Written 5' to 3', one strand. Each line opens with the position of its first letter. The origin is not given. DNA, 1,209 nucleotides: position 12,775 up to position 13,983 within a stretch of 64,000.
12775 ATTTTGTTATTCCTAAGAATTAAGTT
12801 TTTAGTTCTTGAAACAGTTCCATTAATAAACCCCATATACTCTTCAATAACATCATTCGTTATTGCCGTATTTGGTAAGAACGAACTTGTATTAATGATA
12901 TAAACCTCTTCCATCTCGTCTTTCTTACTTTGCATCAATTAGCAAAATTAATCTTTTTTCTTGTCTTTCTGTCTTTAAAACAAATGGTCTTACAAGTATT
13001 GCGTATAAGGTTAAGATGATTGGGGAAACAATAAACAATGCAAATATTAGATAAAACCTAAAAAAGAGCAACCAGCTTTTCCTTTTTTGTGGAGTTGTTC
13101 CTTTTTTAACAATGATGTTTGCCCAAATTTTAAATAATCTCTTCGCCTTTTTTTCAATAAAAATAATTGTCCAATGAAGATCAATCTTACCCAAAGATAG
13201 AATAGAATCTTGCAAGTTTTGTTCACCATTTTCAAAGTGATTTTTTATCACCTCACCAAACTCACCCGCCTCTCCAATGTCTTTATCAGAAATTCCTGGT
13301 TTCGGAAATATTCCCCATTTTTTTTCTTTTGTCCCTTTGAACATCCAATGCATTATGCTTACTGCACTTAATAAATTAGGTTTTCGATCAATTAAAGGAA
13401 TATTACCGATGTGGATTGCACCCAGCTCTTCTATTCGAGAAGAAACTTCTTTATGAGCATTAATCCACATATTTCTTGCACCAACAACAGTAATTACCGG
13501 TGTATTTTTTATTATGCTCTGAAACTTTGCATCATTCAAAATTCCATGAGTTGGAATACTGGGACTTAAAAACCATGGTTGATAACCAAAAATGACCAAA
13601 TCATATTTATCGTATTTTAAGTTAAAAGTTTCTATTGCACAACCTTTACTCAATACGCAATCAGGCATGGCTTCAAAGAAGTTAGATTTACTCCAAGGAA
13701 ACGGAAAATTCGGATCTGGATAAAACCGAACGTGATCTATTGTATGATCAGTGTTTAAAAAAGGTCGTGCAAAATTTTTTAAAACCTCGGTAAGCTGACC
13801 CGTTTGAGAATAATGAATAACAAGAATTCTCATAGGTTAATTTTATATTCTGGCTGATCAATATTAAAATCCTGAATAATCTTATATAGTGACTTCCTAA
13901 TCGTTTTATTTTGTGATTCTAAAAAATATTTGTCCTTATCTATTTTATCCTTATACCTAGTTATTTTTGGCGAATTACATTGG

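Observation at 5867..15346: Compact 11-gene DarA/DarB (dialkylresorcinol-type) biosynthetic operon without the polyene half of flexirubin clusters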

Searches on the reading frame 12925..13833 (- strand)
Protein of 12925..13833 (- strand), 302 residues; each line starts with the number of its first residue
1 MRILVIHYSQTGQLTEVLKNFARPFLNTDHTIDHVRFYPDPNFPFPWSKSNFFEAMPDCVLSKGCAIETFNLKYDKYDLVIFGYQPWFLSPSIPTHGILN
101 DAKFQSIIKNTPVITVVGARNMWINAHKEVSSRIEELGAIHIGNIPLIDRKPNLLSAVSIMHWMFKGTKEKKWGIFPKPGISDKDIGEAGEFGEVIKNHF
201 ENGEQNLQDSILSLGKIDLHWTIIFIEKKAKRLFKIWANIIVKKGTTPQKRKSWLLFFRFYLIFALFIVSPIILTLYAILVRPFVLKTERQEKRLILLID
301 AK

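Call 3: search_protein_families(library=pfam, proteins=[window:12925-13833:-], max_evalue=0.01)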
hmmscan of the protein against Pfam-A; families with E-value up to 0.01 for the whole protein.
window:12925-13833:- (302 aa): 0 families

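Call 4: search_protein_families(library=ncbifam, proteins=[window:12925-13833:-], max_evalue=0.01)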
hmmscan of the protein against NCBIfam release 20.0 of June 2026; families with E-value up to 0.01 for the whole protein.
window:12925-13833:- (302 aa): 0 families

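Call 6: search_protein_families(library=ncbifam, proteins=[window:12925-13833:-], max_evalue=1)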
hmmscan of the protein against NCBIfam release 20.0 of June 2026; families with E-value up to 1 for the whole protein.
window:12925-13833:- (302 aa): 0 families

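Call 20: find_encoding_contigs(protein=window:12925-13833:-, flank=10000, max_places=6)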
Protein window:12925-13833:- (302 aa): 18 contigs read that carry it; 6 places shown.
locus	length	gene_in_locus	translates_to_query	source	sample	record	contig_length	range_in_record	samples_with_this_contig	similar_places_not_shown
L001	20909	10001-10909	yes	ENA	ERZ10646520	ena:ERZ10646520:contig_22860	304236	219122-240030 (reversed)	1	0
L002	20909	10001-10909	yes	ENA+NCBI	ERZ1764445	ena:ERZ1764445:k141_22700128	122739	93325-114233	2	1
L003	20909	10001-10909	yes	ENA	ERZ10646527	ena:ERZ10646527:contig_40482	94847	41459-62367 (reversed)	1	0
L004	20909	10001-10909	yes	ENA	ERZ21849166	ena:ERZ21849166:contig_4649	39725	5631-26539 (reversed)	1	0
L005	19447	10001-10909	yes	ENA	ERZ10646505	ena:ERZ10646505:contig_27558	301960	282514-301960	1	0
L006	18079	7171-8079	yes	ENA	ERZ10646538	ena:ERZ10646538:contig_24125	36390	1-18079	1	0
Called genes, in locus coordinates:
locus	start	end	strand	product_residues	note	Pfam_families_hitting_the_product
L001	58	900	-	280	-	PF00456:Transketolase_N, PF00676:E1_dh (weak), PF13292:DXP_synthase_N (faint)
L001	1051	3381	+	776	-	PF13860:FlgD_ig (faint), PF06119:NIDO, PF13585:CHU_C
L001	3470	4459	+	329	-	PF00044:Gp_dh_N, PF02800:Gp_dh_C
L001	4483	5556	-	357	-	-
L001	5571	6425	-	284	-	PF00753:Lactamase_B, PF23023:Anti-Pycsar_Apyc1 (faint)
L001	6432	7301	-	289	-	PF00892:EamA (faint)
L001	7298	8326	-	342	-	PF00383:dCMP_cyt_deam_1, PF14437:MafB19-deam, PF01872:RibD_C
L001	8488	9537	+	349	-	PF21212:Dimerisation2-like_dom, PF00891:Methyltransf_2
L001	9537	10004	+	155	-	-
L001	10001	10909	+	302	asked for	-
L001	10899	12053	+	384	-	PF08541:ACP_syn_III_C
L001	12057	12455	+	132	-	-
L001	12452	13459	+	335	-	PF14399:BtrH_N, PF16169:DUF4872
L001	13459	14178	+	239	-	PF00005:ABC_tran, PF13304:AAA_21 (weak)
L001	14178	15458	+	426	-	PF12679:ABC2_membrane_2, PF12698:ABC2_membrane_3, PF01061:ABC2_membrane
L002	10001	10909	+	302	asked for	-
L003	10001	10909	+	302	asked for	-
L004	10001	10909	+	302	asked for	-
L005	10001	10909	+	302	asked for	-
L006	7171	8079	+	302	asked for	-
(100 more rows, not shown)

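Call 24: find_related_loci(query=window:12925-13833:-, collection=genome_contigs, flank=10000)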
Query window:12925-13833:- (302 aa) in genome_contigs; peptide patterns used: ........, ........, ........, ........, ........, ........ (x = any residue, [..] = any of these).
89 stretches matched a pattern; 2 encode a relative of the query (tblastn E <= 1e-3); 2 distinct loci.
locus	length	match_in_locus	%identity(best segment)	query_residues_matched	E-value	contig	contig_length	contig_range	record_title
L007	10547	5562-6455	56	2-299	3e-110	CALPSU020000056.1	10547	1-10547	MAG: Chryseobacterium gleum isolate HRS-ES4-bin-111 genome assembly, contig: HRS-ES4-C2735, whole genome shotgun sequenc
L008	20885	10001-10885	38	2-293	3e-68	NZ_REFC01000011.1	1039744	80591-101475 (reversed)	Ulvibacter antarcticus strain DSM 23424 Ga0170448_101, whole genome shotgun sequence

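Call 25: find_homologous_proteins(query=window:12925-13833:-, max_evalue=0.00001)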
Query window:12925-13833:- (302 aa): 2597 proteins with E <= 0.00001 among 4838 candidates; the best 120 are listed.
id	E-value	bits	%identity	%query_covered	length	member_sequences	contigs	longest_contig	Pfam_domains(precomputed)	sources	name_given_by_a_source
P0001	4.0e-203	691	100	100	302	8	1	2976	-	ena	-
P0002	2.3e-176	603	85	100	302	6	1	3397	-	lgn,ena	-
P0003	3.7e-161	553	80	99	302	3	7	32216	-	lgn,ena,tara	tara:strand:+ start:1338 stop:2246 length:909 start_codon:yes stop_codon:yes gene_type:complete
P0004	3.1e-120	419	60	99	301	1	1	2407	-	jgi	jgi:hypothetical protein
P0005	3.6e-119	415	58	99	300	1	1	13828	-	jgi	jgi:hypothetical protein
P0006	9.4e-116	404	56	99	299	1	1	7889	-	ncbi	-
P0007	9.3e-115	401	60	99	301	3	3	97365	-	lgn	-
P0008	3.5e-112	393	57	99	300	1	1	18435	-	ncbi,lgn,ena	-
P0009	3.6e-112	392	58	98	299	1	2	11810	-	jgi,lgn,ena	-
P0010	4.3e-112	392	56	98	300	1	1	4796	-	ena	-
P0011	1.1e-109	384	56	94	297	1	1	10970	-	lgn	-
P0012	1.8e-108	380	55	94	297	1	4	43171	-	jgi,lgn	jgi:hypothetical protein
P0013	2.7e-108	380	55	94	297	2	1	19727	-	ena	-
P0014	2.7e-106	373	54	98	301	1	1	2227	-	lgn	-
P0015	1.5e-104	367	55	99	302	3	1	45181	-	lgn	-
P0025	3.1e-99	350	54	97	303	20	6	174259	-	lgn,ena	-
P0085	3.9e-95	337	52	93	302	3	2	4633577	-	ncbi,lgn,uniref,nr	ncbi:hypothetical protein [Fluviicola taffensis]|uniref:Dialkylrecorsinol condensing enzyme DarA n=1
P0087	4.6e-95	336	50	98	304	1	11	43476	-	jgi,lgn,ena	-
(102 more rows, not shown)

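Call 32: find_encoding_contigs(protein=P0085, flank=10000, max_places=1)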
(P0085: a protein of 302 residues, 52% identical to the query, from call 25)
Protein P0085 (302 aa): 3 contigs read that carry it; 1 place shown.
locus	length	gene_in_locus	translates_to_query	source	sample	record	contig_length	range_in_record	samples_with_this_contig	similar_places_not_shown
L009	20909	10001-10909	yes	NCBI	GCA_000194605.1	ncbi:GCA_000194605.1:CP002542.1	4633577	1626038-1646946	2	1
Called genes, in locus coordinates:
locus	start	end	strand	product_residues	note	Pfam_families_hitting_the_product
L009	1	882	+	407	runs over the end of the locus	PF00109:ketoacyl-synt, PF02801:Ketoacyl-synt_C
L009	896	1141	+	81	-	PF00550:PP-binding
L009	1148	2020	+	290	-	PF03279:Lip_A_acyltrans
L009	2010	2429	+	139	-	PF22817:ApeP-like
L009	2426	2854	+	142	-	PF13279:4HBT_2, PF03061:4HBT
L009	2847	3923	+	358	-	PF00109:ketoacyl-synt, PF08545:ACP_syn_III (weak), PF02801:Ketoacyl-synt_C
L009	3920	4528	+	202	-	-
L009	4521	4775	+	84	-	PF00550:PP-binding (weak)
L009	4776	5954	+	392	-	PF00109:ketoacyl-synt, PF00108:Thiolase_N, PF02801:Ketoacyl-synt_C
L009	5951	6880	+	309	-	PF13723:Ketoacyl-synt_2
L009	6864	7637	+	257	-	PF01522:Polysacc_deac_1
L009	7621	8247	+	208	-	PF03548:LolA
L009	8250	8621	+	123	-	PF07977:FabA, PF22818:ApeI-like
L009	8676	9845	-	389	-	PF00535:Glycos_transf_2, PF09835:DUF2062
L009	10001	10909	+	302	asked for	-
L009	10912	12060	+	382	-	PF00108:Thiolase_N (faint), PF08541:ACP_syn_III_C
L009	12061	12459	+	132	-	-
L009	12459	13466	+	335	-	PF14399:BtrH_N, PF16169:DUF4872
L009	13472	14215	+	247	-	PF00005:ABC_tran, PF13304:AAA_21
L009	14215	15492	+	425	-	PF12698:ABC2_membrane_3, PF01061:ABC2_membrane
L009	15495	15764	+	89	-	PF00550:PP-binding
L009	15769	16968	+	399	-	PF00109:ketoacyl-synt, PF02801:Ketoacyl-synt_C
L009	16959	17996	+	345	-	PF13723:Ketoacyl-synt_2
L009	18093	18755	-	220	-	PF04116:FA_hydroxylase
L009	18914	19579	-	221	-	PF02602:HEM4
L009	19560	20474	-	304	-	PF01379:Porphobil_deam, PF03900:Porphobil_deamC (weak)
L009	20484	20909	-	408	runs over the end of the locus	PF05201:GlutR_N, PF01488:Shikimate_DH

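Call 33: search_protein_families(library=ncbifam, proteins=[L007:22-1257:+, L007:1261-2787:+, L007:2790-4028:+, L007:4038-5096:+, L007:5101-5559:+, L007:5556-6458:+, L008:3917-5452:+, L008:5457-6587:+, L008:12055-12492:+, L008:12493-12951:+], max_evalue=1e-8)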
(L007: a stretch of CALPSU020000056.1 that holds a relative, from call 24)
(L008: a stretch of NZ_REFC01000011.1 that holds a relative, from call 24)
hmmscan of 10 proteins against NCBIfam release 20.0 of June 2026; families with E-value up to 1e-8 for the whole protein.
L007:22-1257:+ (411 aa): 4 families
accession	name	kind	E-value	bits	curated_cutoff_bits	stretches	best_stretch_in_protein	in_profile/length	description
TIGR00530.1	AGP_acyltrn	subfamily_domain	5.1e-21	74.8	102.95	1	13-134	3-129/130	1-acylglycerol-3-phosphate O-acyltransferase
NF006386.0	PRK08633.1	equivalog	3.4e-13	48.2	1221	1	20-139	435-556/1147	acyl-[ACP]--phospholipid O-acyltransferase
NF052552.1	LyOrLpactfOlsARHOCB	equivalog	2.6e-09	36.5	300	1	26-132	86-198/271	lyso-ornithine lipid O-acyltransferase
NF052553.1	LyOrLpactfOlsABRUA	equivalog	9.3e-09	34.8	300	0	21-110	60-151/263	lyso-ornithine lipid O-acyltransferase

L007:1261-2787:+ (508 aa): 7 families
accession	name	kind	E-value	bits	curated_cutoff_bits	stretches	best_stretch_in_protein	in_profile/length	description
TIGR02730.1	carot_isom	equivalog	1.7e-30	106.3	586.9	1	7-475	1-468/493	carotenoid isomerase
TIGR02733.1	desat_CrtD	equivalog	2.2e-28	99.2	549.7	2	204-492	214-486/492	C-3',4' desaturase CrtD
NF045637.1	carotdesatCrtDProt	equivalog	3.4e-18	65.5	580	0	10-60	2-52/485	1-hydroxycarotenoid 3,4-desaturase CrtD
TIGR02734.1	crtI_fam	subfamily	6.8e-18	64.6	238.1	1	10-313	2-310/504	phytoene desaturase family protein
NF058655.1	CrtID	equivalog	3.7e-17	62.3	640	1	10-346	2-343/478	bifunctional phytoene desaturase/3,4-desaturase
NF005560.0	PRK07233.1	equivalog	9.3e-14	51.1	252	1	9-88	3-80/435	hypothetical protein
NF042421.1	hydcarot_desat_CrtD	equivalog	5.9e-11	41.5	500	1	10-475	5-463/487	1-hydroxycarotenoid 3,4-desaturase CrtD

L007:2790-4028:+ (412 aa): 24 families
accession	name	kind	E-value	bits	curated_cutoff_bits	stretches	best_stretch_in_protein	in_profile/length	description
NF033113.0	halo_ClmS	equivalog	3.7e-54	184.2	900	1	6-328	4-329/570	chloramphenicol-biosynthetic FADH2-dependent halogenase CmlS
TIGR02032.1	GG-red-SF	subfamily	8.2e-38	130.8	158.8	1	5-318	1-296/297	geranylgeranyl reductase family protein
NF038171.1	maturase_LodB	equivalog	8.8e-32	110.6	400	1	6-353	1-345/361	lysine-epsilon-oxidase maturase LodB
NF049967.1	QhpG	equivalog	1.3e-30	106.7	240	1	7-317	1-284/423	flavin-dependent monooxygenase QhpG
NF038174.1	maturase_GoxB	equivalog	1.2e-22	80.5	400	1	6-353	2-343/358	glycine oxidase maturase GoxB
NF041080.1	DGGGPL_reductase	equivalog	2.9e-18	66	580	1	5-351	2-352/447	digeranylgeranylglycerophospholipid reductase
NF045655.1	MkRedMenJ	equivalog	8e-17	61.2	700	1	1-346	1-340/406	menaquinone reductase MenJ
NF041160.1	DGGPL_Thplmales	equivalog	4.2e-16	58.9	780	1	4-332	3-321/396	digeranylgeranylglycerophospholipid reductase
NF004833.1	PRK06185.1-1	subfamily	3.8e-13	49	488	1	7-329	5-325/403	FAD-dependent oxidoreductase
NF004832.0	PRK06184.1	subfamily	6.6e-13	48.2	476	1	3-162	5-168/506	hypothetical protein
NF041385.1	Dggglyphlred_Halo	equivalog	8.6e-13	47.6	700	0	104-335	94-329/405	digeranylgeranylglycerophospholipid reductase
TIGR01988.1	Ubi-OHases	subfamily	2.2e-12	46.5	224.65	1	6-312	1-305/387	ubiquinone biosynthesis hydroxylase, UbiH/UbiF/VisC/COQ6 family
NF004834.1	PRK06185.1-3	subfamily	4.4e-12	45.5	500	1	4-329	7-329/420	FAD-dependent oxidoreductase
NF005313.0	PRK06847.1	subfamily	6.2e-12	45.1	372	1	6-146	6-148/375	hypothetical protein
NF005720.0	PRK07538.1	subfamily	1e-11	44.4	400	1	5-202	3-204/418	hypothetical protein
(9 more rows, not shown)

L007:4038-5096:+ (352 aa): 1 family
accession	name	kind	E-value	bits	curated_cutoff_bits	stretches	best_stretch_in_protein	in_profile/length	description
NF053543.1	FlxJ_fam_MTase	equivalog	4.1e-130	433.8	560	1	3-348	10-351/352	FlxJ family methyltransferase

L007:5101-5559:+ (152 aa): 0 families

L007:5556-6458:+ (300 aa): 0 families

L008:3917-5452:+ (511 aa): 8 families
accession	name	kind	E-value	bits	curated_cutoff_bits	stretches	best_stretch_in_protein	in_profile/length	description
NF053541.1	FlxA_rubin_TAL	equivalog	1.4e-268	891.3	700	1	10-507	3-497/498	flexirubin biosynthesis tyrosine ammonia-lyase FlxA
NF006871.0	PRK09367.1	subfamily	2.9e-131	438.6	524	1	5-508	8-494/505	histidine ammonia-lyase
TIGR01225.1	hutH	equivalog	1.2e-130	436.4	539.15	1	6-506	5-489/506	histidine ammonia-lyase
TIGR04475.1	Phe_D_beta_mut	equivalog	1.2e-123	413.5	800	1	5-506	7-509/510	phenylalanine aminomutase (D-beta-phenylalanine forming)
TIGR03832.1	Tyr_2_3_mutase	equivalog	8.9e-108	361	501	1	15-496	13-497/507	tyrosine 2,3-aminomutase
NF041222.1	BagA_FevW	exception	3.9e-82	276.6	1000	1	43-501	45-509/529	bagremycin/ferroverdin biosynthesis tyrosine ammonia-lyase BagA/FevW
TIGR01226.1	phe_am_lyase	equivalog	1.7e-76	258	519.15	1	16-482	48-518/680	phenylalanine ammonia-lyase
TIGR04473.1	taxol_Phe_23mut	exception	9.9e-52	176.1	1250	1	32-468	61-500/687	phenylalanine aminomutase (L-beta-phenylalanine forming)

L008:5457-6587:+ (376 aa): 0 families

L008:12055-12492:+ (145 aa): 0 families

L008:12493-12951:+ (152 aa): 0 families

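Call 35: find_encoding_contigs(protein=P0003, flank=10000, max_places=1)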
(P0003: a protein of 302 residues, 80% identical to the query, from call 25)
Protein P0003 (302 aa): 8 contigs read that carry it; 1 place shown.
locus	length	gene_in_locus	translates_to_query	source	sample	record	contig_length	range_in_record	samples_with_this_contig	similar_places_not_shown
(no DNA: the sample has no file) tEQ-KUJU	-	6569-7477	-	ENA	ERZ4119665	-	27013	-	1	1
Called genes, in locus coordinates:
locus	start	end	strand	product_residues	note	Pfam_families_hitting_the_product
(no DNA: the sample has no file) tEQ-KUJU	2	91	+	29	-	?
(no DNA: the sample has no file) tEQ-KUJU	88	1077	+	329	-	PF00044:Gp_dh_N, PF02800:Gp_dh_C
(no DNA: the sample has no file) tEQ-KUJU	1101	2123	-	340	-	PF18175:HU-CCDC81_bac_2, PF05036:SPOR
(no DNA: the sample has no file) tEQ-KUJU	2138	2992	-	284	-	PF00753:Lactamase_B, PF23023:Anti-Pycsar_Apyc1 (faint)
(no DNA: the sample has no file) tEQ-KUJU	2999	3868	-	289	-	PF00892:EamA (weak)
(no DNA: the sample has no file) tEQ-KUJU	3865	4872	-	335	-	PF00383:dCMP_cyt_deam_1, PF14437:MafB19-deam, PF01872:RibD_C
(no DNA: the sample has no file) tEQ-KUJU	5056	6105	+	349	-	PF21212:Dimerisation2-like_dom, PF00891:Methyltransf_2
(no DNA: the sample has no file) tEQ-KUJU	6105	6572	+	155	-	-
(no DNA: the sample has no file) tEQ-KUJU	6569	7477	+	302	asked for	-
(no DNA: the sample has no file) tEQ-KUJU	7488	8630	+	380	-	PF08541:ACP_syn_III_C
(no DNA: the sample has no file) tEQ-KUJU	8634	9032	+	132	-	-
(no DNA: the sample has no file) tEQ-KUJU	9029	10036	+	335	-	PF14399:BtrH_N, PF16169:DUF4872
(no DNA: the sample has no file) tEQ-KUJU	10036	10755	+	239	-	PF00005:ABC_tran, PF13304:AAA_21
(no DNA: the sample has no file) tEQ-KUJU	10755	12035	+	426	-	PF12698:ABC2_membrane_3, PF01061:ABC2_membrane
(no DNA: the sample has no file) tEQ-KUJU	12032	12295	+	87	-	PF00550:PP-binding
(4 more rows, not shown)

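Call 36: find_encoding_contigs(protein=P0007, flank=10000, max_places=1)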
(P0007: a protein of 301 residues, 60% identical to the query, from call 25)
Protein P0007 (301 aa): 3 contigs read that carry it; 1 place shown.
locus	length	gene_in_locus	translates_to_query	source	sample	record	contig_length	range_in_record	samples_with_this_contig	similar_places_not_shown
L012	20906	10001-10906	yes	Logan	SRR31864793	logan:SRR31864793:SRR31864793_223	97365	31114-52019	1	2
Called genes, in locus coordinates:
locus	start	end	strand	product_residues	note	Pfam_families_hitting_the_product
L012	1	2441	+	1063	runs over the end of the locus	PF05140:ResB, PF01578:Cytochrom_C_asm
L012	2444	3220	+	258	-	PF00378:ECH_1, PF16113:ECH_2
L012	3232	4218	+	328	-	-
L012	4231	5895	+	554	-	PF03417:AAT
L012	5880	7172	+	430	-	PF00501:AMP-binding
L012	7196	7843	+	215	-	-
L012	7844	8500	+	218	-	PF02698:DUF218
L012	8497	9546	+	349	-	PF21212:Dimerisation2-like_dom, PF00891:Methyltransf_2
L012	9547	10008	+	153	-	-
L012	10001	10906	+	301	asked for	-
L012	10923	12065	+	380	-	PF08541:ACP_syn_III_C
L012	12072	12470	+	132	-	-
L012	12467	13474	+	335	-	PF14399:BtrH_N, PF16169:DUF4872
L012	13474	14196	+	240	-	PF00005:ABC_tran, PF13304:AAA_21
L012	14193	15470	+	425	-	PF12679:ABC2_membrane_2, PF12698:ABC2_membrane_3, PF01061:ABC2_membrane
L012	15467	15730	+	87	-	PF00550:PP-binding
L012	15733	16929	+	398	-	PF00109:ketoacyl-synt, PF02801:Ketoacyl-synt_C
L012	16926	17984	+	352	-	PF13723:Ketoacyl-synt_2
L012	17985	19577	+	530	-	PF00890:FAD_binding_2 (weak), PF01266:DAO, PF01494:FAD_binding_3 (weak), PF01593:Amino_oxidase, PF01946:Thi4 (weak), PF12831:FAD_oxidored (weak), PF13450:NAD_binding_8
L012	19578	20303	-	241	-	-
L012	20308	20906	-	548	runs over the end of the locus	PF04820:Trp_halogenase (faint), PF13450:NAD_binding_8 (weak)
